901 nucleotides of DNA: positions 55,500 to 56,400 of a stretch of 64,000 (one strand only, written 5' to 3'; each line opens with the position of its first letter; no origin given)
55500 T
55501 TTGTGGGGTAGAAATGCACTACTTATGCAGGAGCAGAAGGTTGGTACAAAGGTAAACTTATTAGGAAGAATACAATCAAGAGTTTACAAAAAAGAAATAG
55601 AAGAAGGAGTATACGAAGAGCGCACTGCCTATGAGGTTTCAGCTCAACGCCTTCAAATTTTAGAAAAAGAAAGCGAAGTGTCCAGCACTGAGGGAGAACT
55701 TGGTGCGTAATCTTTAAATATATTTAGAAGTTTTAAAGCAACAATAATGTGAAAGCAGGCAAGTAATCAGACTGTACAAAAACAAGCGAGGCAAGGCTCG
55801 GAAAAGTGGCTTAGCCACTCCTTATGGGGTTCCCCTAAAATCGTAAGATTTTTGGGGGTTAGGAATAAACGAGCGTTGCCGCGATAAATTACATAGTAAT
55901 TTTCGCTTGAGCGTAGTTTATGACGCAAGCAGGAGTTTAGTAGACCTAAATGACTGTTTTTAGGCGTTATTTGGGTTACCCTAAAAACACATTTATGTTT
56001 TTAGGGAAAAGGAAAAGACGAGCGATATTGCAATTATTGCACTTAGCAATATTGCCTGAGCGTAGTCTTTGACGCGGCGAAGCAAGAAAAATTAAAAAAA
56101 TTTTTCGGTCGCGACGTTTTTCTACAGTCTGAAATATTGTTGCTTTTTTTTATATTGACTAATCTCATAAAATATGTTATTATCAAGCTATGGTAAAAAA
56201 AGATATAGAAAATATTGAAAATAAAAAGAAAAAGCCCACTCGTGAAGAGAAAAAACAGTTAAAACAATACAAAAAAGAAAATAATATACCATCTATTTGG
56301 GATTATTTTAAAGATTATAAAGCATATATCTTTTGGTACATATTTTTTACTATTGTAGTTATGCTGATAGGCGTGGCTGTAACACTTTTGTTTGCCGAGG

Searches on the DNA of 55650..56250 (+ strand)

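Call 18: search_rna_families(source=window, start=55650, end=56250, threshold=evalue, max_evalue=10)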
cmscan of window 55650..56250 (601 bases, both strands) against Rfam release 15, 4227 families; matches with E-value up to 10: 9.
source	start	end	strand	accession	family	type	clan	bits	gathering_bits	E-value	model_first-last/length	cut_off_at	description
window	55943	55999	+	RF03948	mir-5045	Gene; miRNA;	-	18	80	0.8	1-57/57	no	mir-5045 microRNA precursor family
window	56030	56179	+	RF03532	SQ2397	Cis-reg;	-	16.7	100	2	1-243/243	no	Cis-regulator of HTH transcription factor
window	55728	55892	-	RF02188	ST7-OT4_2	Gene; lncRNA;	-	16.6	55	1.4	1-172/172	no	ST7 overlapping transcript 4 conserved region 2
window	56028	56085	+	RF00610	SNORD110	Gene; snRNA; snoRNA; CD-box;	CL00076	15.7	64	4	1-71/71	no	Small nucleolar RNA SNORD110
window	56027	56226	+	RF02842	RefA1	Gene; sRNA;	-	14.2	94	1.7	1-222/222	no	Enterococcus sRNA A1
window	56218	56250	-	RF00519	suhB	Gene; sRNA;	CL00108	12.8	41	7.9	45-77/77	5'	Makes More Granules Regulator RNA (mmgR)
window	55676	55696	+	RF01125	sR4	Gene; snRNA; snoRNA; CD-box;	-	12.7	50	3.1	36-56/56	no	Small nucleolar RNA sR4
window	56075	56125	-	RF01419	IsrR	Gene; antisense;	-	12.6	52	4.3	136-187/187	no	Antisense RNA which regulates isiA expression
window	55953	56004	+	RF02635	EF0820_EF0821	Gene; sRNA;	-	9.4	442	8.6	1-370/370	no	Enterococcus sRNA EF0820_EF0821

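Call 26: search_dna_similar(query=window:55740-56140:+, collection=plasmids, mode=distant, max_evalue=0.01)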
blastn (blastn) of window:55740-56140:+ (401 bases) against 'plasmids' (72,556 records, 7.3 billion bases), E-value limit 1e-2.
No match.

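Call 27: search_dna_similar(query=window:55740-56140:+, collection=phages, mode=distant, max_evalue=0.01)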
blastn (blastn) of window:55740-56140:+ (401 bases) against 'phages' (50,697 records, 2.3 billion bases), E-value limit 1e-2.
No match.
